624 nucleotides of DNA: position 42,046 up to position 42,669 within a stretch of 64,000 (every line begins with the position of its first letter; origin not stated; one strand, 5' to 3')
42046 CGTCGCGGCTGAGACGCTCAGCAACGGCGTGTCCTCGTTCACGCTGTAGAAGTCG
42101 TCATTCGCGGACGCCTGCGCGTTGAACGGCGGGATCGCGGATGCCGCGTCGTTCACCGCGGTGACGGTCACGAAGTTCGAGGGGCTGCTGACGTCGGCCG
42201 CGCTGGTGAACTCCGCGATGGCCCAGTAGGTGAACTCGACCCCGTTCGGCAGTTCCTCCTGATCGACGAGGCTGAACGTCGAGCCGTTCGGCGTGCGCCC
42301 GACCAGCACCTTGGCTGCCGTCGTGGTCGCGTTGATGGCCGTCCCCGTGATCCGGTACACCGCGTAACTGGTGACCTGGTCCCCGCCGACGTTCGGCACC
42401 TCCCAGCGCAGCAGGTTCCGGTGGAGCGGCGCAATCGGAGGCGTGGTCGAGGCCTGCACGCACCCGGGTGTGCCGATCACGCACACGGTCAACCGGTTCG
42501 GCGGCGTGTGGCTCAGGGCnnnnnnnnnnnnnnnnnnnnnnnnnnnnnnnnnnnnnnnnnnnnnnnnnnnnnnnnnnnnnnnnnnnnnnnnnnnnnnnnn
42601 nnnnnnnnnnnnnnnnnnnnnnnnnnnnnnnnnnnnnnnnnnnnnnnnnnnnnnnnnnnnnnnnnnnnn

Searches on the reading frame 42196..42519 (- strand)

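Call 67: search_protein_families(library=pfam, proteins=[window:42196-42519:-], max_evalue=10)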
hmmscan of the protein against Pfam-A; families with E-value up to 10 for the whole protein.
window:42196-42519:- (108 aa): 2 families
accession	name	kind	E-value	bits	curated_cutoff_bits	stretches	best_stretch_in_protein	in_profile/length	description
PF20677.3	Herpes_gp350_C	-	0.015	16.1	27.7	1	54-83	91-120/132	Herpesvirus envelope glycoprotein gp350 N-terminal C domain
PF19991.5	HMA_2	-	0.28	11.6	30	1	49-101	103-152/154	Heavy metal associated domain 2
